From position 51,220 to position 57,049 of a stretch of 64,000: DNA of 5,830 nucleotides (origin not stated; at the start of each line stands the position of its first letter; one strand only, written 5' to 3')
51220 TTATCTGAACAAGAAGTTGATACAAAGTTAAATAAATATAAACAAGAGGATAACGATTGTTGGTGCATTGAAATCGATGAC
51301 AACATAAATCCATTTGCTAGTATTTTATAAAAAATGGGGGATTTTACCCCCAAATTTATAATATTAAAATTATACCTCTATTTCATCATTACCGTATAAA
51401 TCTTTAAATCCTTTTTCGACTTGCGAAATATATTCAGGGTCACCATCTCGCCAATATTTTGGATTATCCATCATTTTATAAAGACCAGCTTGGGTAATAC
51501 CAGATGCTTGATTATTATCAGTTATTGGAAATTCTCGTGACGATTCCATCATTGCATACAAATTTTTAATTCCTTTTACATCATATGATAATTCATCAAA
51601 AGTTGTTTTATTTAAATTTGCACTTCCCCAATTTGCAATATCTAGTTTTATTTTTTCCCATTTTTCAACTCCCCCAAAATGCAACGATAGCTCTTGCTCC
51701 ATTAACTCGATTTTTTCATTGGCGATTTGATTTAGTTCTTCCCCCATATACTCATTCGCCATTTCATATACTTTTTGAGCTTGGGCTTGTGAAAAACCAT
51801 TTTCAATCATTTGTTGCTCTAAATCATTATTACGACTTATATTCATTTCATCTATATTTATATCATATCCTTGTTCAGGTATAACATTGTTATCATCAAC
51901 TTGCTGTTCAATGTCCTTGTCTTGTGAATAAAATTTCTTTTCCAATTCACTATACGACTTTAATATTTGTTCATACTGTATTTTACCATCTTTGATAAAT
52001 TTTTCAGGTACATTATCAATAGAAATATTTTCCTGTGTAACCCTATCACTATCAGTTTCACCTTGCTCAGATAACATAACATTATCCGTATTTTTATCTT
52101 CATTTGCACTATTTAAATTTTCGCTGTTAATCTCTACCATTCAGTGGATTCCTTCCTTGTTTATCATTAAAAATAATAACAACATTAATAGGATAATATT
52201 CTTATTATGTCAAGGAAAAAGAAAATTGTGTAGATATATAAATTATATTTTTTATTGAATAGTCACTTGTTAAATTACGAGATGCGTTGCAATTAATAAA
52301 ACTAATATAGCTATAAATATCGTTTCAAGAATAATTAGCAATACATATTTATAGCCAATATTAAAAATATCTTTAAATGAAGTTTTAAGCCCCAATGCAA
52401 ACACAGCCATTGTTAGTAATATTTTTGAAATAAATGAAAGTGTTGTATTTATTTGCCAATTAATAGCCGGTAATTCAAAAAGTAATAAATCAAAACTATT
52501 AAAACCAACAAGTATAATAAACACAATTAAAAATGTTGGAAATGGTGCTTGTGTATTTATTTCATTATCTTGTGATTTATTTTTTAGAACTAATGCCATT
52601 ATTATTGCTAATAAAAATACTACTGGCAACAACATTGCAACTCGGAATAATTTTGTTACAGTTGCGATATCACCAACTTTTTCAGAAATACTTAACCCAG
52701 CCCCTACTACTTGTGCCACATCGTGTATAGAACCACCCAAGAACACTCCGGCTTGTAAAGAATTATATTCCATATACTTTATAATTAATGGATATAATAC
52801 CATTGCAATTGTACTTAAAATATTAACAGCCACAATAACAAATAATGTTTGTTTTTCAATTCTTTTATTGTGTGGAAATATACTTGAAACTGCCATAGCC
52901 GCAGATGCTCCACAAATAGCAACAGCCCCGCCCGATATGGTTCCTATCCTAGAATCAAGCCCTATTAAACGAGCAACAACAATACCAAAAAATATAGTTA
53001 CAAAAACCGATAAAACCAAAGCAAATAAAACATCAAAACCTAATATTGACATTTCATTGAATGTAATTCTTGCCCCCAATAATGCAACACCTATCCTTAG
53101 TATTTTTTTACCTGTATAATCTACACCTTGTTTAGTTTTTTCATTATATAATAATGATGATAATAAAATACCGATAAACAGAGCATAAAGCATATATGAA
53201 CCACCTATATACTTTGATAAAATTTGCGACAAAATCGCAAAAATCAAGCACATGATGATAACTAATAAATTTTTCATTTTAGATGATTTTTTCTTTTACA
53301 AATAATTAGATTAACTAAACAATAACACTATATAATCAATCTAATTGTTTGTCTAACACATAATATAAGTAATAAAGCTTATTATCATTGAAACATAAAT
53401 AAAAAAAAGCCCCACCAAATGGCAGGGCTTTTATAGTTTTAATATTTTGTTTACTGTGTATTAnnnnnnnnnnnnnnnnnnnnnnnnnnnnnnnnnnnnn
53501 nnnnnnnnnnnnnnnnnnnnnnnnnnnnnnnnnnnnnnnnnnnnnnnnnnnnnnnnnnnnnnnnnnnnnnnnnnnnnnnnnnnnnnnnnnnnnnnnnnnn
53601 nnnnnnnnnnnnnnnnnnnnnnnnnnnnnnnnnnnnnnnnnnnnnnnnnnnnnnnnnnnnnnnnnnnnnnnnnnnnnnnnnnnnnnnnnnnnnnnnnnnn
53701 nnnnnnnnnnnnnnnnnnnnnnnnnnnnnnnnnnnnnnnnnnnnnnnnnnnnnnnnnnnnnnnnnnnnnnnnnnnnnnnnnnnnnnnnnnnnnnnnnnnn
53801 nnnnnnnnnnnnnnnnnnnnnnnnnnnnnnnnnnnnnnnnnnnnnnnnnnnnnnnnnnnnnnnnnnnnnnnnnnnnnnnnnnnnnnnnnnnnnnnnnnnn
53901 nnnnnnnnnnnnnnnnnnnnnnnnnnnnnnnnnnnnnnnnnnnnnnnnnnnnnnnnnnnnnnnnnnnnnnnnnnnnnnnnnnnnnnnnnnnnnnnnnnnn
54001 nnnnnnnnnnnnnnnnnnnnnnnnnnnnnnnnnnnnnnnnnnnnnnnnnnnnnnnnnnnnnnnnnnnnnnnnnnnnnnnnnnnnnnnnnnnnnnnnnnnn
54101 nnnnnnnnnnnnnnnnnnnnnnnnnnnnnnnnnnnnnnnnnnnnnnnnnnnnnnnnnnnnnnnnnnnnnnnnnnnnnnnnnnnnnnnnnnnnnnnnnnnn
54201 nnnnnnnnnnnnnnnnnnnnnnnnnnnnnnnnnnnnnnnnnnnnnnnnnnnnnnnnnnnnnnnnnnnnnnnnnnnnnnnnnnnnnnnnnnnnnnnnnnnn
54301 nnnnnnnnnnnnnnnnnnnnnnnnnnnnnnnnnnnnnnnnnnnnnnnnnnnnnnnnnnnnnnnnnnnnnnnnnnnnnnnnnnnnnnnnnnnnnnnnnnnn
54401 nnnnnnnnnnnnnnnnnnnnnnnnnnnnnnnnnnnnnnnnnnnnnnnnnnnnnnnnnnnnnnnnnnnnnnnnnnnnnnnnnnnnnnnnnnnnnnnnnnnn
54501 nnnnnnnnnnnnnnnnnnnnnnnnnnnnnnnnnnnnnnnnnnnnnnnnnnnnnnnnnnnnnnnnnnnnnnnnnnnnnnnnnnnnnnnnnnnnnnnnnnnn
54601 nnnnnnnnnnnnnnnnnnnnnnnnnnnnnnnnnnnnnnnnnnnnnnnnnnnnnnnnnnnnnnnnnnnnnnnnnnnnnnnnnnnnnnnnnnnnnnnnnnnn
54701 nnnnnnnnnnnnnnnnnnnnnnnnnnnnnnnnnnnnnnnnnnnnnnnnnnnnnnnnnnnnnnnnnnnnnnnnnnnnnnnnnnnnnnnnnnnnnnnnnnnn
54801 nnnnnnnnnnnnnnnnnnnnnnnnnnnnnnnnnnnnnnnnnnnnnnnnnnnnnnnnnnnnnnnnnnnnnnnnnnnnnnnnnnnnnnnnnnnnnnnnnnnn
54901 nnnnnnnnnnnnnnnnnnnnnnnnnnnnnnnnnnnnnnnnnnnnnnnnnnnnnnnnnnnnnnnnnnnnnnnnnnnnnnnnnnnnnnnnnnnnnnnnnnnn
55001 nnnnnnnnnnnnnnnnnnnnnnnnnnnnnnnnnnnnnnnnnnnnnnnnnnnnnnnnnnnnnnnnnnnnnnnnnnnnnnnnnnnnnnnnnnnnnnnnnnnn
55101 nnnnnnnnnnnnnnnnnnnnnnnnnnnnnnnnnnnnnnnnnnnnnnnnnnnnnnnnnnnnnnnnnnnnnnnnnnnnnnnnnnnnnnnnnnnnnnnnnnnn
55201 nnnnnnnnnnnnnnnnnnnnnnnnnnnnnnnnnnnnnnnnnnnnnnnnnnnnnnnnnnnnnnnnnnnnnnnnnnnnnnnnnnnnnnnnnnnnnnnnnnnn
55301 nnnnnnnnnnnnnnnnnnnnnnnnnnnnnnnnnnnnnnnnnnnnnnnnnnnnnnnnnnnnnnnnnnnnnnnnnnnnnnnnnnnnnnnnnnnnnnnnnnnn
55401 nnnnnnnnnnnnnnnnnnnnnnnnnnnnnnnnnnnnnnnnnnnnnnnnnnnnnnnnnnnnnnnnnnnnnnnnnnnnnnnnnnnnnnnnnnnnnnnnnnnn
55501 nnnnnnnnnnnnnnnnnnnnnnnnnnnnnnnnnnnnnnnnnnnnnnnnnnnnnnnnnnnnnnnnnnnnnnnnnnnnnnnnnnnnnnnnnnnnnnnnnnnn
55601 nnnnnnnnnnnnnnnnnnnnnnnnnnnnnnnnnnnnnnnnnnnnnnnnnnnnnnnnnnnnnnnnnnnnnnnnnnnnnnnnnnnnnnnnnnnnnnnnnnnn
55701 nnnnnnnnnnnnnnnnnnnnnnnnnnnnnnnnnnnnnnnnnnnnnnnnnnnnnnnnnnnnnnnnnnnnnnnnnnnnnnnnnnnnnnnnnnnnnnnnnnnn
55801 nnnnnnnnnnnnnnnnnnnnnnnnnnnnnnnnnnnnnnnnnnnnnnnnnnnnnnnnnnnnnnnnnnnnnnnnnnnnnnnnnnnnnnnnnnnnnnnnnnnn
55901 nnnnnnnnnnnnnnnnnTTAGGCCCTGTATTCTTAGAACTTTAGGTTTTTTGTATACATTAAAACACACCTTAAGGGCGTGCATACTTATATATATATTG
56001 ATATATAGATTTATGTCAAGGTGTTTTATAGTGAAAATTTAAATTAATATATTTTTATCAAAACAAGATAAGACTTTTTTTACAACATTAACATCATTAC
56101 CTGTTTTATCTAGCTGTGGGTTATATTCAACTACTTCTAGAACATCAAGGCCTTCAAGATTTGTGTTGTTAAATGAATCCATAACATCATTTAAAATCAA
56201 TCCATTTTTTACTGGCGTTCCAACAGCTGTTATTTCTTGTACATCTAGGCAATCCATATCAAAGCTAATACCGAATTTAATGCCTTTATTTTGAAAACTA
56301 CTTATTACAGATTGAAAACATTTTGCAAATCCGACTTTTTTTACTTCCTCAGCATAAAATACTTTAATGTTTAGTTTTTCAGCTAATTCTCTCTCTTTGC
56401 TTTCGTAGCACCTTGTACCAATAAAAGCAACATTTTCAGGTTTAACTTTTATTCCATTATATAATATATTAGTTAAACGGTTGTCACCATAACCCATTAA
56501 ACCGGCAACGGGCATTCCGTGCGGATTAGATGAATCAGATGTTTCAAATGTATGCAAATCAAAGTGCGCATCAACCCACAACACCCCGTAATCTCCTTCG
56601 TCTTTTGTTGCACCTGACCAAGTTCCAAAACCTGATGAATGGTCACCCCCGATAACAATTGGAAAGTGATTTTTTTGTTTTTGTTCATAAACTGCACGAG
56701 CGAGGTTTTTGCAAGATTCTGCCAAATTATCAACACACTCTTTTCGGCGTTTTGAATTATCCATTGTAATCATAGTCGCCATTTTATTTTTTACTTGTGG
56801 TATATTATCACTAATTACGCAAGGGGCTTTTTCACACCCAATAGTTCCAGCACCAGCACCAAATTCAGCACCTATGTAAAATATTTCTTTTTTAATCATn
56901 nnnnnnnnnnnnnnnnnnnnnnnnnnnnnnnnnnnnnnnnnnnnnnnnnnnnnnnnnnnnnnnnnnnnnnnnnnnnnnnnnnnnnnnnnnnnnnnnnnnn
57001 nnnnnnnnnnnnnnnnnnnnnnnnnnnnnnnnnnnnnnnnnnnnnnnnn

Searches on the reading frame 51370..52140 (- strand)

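Call 57: search_protein_families(library=pfam, proteins=[window:51370-52140:-], max_evalue=0.00001)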
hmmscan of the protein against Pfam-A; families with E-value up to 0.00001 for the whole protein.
window:51370-52140:- (256 aa): 1 family
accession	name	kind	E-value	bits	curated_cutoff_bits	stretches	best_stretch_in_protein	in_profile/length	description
PF05396.16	Phage_T7_Capsid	-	2.8e-08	34.8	27.1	1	88-243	13-183/188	Phage T7 capsid assembly protein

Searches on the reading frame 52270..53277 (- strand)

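Call 57: search_protein_families(library=pfam, proteins=[window:52270-53277:-], max_evalue=0.00001)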
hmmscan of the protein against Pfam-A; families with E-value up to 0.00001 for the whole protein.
window:52270-53277:- (335 aa): 1 family
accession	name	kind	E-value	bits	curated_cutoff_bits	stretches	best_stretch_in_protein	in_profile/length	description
PF03601.19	Cons_hypoth698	-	3.4e-67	226.9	24.5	2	7-313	3-302/304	Conserved hypothetical protein 698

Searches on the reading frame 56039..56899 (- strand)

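Call 57: search_protein_families(library=pfam, proteins=[window:56039-56899:-], max_evalue=0.00001)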
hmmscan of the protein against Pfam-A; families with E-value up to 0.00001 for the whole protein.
window:56039-56899:- (286 aa): 1 family
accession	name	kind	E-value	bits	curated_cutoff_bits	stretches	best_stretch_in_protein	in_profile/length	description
PF00491.26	Arginase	-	1.7e-47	162.7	22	1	7-276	4-273/280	Arginase family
